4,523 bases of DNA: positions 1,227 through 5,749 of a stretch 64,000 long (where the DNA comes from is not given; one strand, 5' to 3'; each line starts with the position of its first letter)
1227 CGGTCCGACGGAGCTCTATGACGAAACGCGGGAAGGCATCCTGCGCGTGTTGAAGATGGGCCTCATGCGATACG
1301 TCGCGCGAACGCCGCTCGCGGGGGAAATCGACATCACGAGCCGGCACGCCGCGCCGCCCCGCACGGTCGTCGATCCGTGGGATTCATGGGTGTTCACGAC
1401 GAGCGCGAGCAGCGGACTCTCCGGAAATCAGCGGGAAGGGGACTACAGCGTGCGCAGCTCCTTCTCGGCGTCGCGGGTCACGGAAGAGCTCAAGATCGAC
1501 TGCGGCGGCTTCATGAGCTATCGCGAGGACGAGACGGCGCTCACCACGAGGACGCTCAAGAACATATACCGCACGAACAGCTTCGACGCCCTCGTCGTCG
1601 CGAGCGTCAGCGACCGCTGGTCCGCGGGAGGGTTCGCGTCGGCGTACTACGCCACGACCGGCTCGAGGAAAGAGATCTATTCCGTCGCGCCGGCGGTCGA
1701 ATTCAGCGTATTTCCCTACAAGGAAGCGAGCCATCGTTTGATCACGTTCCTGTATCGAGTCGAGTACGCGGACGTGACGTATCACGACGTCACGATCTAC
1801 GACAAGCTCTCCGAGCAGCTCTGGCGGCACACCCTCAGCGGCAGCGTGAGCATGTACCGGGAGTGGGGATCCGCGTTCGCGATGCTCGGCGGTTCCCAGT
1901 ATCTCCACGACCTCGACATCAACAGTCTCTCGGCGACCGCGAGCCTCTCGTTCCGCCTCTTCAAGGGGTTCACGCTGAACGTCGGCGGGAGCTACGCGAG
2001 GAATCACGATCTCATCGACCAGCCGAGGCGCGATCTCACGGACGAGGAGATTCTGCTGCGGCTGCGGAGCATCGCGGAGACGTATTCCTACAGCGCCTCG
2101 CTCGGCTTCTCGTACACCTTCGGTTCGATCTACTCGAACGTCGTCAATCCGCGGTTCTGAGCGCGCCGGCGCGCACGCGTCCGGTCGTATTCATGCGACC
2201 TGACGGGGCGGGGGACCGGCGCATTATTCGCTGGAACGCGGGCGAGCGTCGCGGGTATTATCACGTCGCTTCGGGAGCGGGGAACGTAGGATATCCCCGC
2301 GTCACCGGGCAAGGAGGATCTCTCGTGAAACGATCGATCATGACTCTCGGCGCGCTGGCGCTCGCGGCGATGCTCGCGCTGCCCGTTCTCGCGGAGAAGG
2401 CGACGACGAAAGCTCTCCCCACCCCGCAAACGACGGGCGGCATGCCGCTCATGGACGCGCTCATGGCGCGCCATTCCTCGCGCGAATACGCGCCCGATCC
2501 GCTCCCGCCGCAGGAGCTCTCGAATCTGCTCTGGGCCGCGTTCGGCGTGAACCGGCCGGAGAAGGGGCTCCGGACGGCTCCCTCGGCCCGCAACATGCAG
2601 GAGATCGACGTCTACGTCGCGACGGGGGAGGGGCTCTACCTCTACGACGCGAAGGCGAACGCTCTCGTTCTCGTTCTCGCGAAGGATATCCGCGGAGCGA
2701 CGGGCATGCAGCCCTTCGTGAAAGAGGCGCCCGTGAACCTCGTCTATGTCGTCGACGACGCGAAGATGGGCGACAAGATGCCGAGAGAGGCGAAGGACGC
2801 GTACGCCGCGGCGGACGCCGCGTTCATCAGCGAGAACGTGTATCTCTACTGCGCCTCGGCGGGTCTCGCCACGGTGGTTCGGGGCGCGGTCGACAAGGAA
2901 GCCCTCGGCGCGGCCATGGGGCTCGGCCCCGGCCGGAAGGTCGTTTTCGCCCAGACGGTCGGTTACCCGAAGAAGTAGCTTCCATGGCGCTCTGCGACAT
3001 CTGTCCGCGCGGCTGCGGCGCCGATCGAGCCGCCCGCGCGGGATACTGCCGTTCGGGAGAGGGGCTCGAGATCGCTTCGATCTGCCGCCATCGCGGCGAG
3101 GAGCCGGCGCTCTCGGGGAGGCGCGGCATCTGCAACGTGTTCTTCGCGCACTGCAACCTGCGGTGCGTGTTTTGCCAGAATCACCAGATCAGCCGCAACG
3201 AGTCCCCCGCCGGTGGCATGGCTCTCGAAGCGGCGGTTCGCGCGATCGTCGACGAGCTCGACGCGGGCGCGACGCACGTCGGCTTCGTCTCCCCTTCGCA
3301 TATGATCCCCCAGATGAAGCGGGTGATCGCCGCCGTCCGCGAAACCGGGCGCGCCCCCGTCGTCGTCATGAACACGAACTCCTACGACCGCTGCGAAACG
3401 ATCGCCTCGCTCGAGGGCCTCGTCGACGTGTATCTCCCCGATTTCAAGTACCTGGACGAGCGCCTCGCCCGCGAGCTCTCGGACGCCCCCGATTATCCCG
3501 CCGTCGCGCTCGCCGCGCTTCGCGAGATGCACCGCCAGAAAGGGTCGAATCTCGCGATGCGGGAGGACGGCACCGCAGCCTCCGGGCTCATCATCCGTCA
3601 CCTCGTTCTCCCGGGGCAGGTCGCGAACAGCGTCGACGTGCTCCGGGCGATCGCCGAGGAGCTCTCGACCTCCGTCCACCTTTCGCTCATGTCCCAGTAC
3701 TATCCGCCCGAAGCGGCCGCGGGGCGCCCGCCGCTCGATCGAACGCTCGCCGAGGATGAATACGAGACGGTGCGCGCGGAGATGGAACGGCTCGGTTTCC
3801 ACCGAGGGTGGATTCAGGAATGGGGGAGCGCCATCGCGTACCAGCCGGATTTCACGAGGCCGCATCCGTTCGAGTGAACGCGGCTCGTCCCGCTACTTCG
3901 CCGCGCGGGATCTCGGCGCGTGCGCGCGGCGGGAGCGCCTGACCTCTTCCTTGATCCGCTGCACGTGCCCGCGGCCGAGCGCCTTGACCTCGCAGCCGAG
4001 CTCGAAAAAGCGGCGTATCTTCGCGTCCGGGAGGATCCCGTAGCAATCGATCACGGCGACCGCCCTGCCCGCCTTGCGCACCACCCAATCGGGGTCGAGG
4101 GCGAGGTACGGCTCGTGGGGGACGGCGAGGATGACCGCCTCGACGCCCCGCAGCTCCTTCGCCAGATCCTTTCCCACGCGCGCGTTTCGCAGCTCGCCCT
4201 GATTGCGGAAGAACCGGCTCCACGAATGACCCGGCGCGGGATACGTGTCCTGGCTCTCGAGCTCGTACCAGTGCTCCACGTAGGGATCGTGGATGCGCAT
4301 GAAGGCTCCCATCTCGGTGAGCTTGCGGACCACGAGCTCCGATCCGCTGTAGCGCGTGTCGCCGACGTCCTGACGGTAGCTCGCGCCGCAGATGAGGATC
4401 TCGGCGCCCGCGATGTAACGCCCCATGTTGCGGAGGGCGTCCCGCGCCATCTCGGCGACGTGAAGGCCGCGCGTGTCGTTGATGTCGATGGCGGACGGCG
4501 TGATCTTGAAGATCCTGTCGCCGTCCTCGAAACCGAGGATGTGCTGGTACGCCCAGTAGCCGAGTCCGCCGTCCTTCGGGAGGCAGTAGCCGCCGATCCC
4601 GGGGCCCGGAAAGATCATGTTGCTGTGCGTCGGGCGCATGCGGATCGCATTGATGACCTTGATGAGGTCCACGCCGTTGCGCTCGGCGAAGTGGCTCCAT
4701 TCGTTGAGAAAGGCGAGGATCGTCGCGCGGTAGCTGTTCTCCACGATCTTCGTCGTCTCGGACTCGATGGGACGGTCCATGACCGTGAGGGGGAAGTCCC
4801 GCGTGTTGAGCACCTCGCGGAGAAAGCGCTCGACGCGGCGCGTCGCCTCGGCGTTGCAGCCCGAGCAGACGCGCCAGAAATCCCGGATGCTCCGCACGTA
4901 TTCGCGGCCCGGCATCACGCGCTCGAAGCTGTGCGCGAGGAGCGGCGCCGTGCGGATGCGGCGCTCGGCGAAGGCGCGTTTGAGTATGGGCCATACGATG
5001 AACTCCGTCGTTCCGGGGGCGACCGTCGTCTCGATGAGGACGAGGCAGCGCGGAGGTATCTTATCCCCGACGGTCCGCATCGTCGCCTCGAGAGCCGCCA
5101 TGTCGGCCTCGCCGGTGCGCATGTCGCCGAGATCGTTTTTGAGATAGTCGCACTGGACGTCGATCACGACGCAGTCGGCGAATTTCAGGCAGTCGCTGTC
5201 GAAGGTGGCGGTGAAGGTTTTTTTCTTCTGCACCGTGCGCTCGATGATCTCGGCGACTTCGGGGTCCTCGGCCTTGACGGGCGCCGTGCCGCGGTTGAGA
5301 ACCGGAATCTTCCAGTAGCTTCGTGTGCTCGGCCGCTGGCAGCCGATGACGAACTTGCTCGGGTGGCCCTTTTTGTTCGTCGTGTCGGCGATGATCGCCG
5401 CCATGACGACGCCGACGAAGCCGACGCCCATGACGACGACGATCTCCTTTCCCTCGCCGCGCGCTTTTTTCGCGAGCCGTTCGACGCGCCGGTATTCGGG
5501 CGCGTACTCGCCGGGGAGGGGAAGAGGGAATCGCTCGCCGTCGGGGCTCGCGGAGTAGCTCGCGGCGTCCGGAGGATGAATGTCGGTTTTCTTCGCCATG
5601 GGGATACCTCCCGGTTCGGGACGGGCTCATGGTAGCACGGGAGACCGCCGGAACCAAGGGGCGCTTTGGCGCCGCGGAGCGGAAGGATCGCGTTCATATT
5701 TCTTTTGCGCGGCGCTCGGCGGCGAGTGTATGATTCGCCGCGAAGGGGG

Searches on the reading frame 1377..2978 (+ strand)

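Call 24: search_protein_families(library=ncbifam, proteins=[window:1377-2978:+], max_evalue=0.00001)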
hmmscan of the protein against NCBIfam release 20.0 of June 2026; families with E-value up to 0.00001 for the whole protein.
window:1377-2978:+ (533 aa): 2 families
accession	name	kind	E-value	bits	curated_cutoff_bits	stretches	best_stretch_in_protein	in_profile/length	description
TIGR03605.1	antibiot_sagB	domain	7.6e-11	41.8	78.4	1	379-526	3-168/173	SagB family peptide dehydrogenase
TIGR04511.1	SagB_rel_DH_2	exception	4.5e-07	29.2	240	1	341-523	160-360/380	putative peptide maturation dehydrogenase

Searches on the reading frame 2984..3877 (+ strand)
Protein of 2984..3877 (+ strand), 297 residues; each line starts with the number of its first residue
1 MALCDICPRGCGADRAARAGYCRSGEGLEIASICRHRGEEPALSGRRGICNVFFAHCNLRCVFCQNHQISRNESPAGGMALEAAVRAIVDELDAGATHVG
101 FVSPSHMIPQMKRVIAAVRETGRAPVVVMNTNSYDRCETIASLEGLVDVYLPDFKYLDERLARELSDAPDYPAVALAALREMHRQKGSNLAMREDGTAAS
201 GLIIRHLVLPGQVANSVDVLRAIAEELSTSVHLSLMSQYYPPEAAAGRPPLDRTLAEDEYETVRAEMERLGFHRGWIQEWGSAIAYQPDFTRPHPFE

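Call 42: search_protein_families(library=pfam, proteins=[window:2984-3877:+], max_evalue=0.00001)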
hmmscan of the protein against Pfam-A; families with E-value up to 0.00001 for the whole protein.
window:2984-3877:+ (297 aa): 1 family
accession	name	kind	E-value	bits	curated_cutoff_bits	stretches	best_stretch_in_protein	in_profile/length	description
PF04055.27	Radical_SAM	-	1e-06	29.5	29.5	1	53-185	3-139/166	Radical SAM superfamily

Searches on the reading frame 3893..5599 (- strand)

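Call 36: search_protein_families(library=ncbifam, proteins=[window:3893-5599:-], max_evalue=1e-25)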
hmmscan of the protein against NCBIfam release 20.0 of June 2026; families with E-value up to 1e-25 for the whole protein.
window:3893-5599:- (568 aa): 2 families
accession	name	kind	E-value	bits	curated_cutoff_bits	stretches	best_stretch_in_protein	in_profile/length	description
TIGR03026.1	NDP-sugDHase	subfamily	9.8e-55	186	189.8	1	54-506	3-399/413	nucleotide sugar dehydrogenase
NF040825.1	UDPMaNacDH_Arch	equivalog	1.9e-37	129.1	750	1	54-443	3-353/418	UDP-N-acetyl-D-mannosamine dehydrogenase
